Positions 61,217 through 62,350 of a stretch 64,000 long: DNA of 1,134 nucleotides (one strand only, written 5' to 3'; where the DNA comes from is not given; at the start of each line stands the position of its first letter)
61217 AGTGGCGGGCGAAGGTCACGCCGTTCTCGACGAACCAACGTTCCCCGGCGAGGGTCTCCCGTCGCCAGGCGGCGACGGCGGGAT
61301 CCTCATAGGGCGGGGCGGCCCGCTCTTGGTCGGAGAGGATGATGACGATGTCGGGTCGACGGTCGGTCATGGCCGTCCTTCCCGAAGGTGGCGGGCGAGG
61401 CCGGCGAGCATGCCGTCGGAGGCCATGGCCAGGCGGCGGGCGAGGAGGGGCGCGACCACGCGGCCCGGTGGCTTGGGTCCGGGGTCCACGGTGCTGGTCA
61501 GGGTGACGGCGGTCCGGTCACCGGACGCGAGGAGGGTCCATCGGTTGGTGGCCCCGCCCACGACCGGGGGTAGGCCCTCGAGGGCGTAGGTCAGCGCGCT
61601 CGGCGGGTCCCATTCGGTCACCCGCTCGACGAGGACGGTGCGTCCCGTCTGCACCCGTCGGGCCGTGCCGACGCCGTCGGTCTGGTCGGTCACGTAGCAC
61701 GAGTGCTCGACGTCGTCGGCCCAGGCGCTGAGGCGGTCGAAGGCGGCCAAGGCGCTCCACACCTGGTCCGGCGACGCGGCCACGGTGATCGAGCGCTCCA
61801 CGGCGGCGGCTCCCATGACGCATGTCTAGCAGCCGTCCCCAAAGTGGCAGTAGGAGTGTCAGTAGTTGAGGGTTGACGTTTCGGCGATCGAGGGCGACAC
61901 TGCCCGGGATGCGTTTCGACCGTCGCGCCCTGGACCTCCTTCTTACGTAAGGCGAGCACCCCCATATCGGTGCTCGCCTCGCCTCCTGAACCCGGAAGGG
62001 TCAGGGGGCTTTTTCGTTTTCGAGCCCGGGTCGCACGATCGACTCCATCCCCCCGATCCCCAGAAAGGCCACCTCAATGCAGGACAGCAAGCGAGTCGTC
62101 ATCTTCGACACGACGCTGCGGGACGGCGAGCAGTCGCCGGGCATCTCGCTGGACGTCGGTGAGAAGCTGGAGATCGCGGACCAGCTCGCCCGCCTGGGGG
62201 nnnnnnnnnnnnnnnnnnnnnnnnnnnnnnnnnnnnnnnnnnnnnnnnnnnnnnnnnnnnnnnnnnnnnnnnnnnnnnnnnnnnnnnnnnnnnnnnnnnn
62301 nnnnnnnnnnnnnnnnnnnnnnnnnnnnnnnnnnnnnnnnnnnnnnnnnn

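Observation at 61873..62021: Complete Leu-codon leader-peptide attenuator upstream of leuA, apparently on a leaderless transcript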

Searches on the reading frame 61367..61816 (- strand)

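Call 6: search_protein_families(library=ncbifam, proteins=[window:61367-61816:-])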
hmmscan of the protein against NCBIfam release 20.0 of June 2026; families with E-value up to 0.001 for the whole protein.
window:61367-61816:- (149 aa): 1 family
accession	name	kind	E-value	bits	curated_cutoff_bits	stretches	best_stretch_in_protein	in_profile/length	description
NF047960.1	TA_Rv0910_toxin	equivalog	0.00062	19.8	100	0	4-78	2-80/141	type II toxin-antitoxin system Rv0910 family toxin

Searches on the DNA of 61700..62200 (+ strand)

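Call 3: search_rna_families(source=window, start=61700, end=62200, threshold=evalue, max_evalue=10, show_alignments=5)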
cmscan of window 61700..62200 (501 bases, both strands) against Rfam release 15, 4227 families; matches with E-value up to 10: 4.
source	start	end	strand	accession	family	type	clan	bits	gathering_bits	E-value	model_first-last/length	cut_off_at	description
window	61900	62014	+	RF02501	Atu_C7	Gene; sRNA;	-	19.7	45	0.018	1-157/157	no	Rhizobiales sRNA Atu_C7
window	61979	62020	+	RF02371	PyrG_leader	Cis-reg; leader;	-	18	65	9.3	38-78/78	no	PyrG leader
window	61780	61813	+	RF00523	Prion_pknot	Cis-reg;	-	13.9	39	6.7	1-40/40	no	Prion pseudoknot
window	61981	62009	+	RF01757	sbcD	Gene; sRNA;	-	11.6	40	8.6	118-146/155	no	sbcD RNA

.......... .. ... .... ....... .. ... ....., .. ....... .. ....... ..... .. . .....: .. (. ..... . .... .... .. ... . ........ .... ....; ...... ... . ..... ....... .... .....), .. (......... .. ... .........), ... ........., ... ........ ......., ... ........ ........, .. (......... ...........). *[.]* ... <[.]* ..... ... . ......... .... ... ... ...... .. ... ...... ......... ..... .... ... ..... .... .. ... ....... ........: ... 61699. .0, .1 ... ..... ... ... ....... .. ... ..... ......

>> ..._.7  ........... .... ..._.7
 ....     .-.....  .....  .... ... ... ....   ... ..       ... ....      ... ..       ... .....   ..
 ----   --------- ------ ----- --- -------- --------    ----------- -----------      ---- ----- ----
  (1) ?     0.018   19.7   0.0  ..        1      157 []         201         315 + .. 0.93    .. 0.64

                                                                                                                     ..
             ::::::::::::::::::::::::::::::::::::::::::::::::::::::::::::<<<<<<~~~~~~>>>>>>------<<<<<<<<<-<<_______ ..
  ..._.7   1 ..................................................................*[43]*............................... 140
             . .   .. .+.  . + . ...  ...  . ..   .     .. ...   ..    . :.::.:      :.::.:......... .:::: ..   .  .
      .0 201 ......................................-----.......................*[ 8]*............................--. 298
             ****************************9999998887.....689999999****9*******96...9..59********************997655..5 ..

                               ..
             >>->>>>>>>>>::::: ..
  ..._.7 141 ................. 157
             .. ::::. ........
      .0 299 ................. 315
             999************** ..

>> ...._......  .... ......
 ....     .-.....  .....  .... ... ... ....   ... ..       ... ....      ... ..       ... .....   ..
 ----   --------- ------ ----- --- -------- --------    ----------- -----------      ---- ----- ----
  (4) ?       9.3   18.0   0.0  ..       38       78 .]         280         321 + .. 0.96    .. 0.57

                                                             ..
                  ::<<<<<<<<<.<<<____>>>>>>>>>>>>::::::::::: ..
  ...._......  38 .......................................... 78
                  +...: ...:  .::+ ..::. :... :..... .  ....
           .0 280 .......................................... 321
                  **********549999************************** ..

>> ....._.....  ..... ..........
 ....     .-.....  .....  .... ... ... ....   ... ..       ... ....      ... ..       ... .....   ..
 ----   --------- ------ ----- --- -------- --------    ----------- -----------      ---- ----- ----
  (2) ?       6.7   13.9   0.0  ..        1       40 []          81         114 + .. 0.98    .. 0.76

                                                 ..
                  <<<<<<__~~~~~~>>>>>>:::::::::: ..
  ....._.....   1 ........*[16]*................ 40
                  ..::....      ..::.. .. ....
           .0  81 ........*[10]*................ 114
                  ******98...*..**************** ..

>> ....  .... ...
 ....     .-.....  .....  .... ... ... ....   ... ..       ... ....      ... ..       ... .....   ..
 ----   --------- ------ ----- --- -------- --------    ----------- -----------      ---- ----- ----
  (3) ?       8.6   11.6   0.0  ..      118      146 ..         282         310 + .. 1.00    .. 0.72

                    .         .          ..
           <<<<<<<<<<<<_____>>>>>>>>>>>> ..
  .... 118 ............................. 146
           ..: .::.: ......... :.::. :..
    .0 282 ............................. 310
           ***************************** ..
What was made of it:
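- On Rfam Leu_leader (RF00512) and every other Rfam 15 family: Nothing was found at E <= 10 except chance-level terminator-like matches; the best was Atu_C7 at 19.7 bits against a gathering score of 45 (call 3).
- Closest known: Enterobacterial leu operon leader. Different: There is no Rfam match even at E <= 10 (call 3).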

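Call 24: build_rna_model(alignment_id=A1)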
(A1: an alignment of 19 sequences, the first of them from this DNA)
Model R1 built from alignment A1 (19 sequences, 101 columns); structure: RNAalifold consensus.
model positions 95; base pairs 15; branch points 1; effective number of sequences 2.42; information 0.601 bits per position. Calibrated on 0.2 Mb of random sequence (short: E-values are rough).
structure used (alignment columns):
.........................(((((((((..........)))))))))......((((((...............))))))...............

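Call 25: search_with_rna_model(model_id=R1, sources=[window, L001, L002, L003, L004, L005, L006, L007, L008, L009, L010, L011, L012, L013, L014, L015, L016, L017, L018, L019, L020, L021, L022, L023, L024, L025, L026, L027, L028, L029, L030, L031, L032, L033, L034, L035, L036, L037, L038, L039, L040, L041, L042, L043, L044, L045, L046, L047, L048, L049, L050, L081, L082, L083, L084, L085, L086, L087, L088, L089, L090, L091, L092, L093, L094, L095, L096, L097, L098, L099, L100, L101, L102, L103, L104, L105, L106, L107, L108, L109, L110, L111, L112, L113, L114, L115, L116, L117, L118, L119, L120], max_evalue=1)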
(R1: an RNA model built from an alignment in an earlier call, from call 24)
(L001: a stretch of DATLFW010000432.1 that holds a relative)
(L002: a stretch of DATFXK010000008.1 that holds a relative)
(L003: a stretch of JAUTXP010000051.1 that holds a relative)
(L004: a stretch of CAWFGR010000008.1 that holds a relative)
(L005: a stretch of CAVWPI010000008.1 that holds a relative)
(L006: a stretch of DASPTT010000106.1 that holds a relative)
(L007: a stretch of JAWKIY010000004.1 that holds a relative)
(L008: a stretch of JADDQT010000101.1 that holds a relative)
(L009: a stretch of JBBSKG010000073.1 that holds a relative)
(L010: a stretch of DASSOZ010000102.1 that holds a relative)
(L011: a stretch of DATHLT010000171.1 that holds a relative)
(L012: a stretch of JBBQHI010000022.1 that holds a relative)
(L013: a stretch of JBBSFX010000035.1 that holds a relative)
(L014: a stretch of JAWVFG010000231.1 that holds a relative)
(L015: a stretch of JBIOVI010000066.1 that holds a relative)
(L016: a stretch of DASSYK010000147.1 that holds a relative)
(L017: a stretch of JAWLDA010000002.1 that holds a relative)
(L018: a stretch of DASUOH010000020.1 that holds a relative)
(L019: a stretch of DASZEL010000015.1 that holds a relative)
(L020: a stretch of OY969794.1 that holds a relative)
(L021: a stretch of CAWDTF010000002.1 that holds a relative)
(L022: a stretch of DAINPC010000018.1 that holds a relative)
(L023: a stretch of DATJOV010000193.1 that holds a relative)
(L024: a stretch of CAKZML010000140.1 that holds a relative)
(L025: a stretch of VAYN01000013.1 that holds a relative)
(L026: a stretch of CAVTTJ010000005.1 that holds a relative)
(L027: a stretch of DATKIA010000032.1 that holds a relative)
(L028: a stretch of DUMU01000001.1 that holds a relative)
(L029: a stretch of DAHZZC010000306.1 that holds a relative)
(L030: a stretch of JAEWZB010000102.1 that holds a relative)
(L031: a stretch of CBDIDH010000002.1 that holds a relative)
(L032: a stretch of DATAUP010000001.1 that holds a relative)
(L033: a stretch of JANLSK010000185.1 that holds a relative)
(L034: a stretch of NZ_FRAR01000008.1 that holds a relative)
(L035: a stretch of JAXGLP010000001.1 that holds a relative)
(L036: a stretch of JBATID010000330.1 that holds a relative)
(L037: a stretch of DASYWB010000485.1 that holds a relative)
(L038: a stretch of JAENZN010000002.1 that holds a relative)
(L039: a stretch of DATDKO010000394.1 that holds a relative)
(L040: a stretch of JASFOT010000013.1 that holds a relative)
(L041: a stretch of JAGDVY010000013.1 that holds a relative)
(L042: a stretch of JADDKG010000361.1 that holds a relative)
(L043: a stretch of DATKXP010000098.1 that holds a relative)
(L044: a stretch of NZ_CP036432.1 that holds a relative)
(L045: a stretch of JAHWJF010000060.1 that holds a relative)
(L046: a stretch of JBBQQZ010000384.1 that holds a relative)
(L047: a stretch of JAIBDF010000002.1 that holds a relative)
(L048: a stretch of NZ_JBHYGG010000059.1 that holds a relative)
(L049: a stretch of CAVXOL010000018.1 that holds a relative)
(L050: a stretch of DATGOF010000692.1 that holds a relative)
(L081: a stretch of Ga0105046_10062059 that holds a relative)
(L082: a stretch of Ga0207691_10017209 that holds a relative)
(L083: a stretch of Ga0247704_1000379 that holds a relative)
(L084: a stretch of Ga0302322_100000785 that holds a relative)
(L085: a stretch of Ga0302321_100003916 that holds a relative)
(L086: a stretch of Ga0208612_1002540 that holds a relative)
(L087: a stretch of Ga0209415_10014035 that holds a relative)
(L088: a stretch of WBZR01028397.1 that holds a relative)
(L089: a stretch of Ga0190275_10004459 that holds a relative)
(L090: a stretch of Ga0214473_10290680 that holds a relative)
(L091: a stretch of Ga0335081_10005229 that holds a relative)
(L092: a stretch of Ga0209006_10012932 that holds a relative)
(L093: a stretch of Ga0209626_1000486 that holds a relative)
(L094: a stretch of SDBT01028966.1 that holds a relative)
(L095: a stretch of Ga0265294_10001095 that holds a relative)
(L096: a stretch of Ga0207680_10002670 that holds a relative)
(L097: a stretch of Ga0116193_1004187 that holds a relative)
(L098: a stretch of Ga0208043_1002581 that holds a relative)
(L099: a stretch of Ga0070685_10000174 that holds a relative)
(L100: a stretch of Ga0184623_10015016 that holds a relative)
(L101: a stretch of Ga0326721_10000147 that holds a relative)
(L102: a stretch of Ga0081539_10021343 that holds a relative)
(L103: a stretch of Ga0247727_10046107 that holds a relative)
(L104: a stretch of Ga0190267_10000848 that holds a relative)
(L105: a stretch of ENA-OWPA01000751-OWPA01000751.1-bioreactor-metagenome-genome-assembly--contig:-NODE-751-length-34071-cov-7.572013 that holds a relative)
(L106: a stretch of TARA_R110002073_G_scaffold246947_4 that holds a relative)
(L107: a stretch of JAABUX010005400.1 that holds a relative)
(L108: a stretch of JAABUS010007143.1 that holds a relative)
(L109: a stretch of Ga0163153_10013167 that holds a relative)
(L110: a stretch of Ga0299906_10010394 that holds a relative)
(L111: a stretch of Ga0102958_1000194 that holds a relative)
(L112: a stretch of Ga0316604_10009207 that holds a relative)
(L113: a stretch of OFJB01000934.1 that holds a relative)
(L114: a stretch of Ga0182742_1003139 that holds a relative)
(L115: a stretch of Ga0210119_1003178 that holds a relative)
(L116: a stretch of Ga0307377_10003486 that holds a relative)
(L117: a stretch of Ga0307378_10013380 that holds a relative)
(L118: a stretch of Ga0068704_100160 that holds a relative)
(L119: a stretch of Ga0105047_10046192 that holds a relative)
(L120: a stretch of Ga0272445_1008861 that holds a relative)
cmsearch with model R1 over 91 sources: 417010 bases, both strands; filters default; matches with E-value up to 1: 26.
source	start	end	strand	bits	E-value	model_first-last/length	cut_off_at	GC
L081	1034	1125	+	90.5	7.1e-20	1-95/95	no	0.64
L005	1338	1431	+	90.4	7.9e-20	1-95/95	no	0.66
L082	1053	1144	+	90.1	9.3e-20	1-95/95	no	0.66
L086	1059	1146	+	87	5.3e-19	1-95/95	no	0.64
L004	1369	1460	+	86.5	7.2e-19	1-95/95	no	0.67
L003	453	545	+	85.4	1.3e-18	1-95/95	no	0.62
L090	575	667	+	85.4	1.3e-18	1-95/95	no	0.67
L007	1324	1416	+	84.1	2.7e-18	1-95/95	no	0.63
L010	1367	1461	+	84.1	2.7e-18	1-95/95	no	0.66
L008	1358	1448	+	83.2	4.5e-18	1-95/95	no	0.65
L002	1364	1454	+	82.9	5.4e-18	1-95/95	no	0.67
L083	1076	1164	+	82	9.2e-18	1-95/95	no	0.66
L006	1299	1388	+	80.7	1.9e-17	1-95/95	no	0.71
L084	933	1024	+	80.4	2.2e-17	1-95/95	no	0.7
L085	933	1024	+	80.4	2.2e-17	1-95/95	no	0.7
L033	1381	1469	+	78.8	5.6e-17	1-95/95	no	0.61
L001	1312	1401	+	77.7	1e-16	1-95/95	no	0.64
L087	330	421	+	76.1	2.7e-16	1-95/95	no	0.65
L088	447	536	+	67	4.9e-14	1-95/95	no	0.66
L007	3837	3889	+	18.9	0.039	26-84/95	no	0.7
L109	866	973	+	16.5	0.16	1-95/95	no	0.55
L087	373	463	-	16.2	0.19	1-95/95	no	0.69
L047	351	454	+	14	0.65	1-95/95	no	0.53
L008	1383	1406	-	13.6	0.82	26-52/95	no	0.75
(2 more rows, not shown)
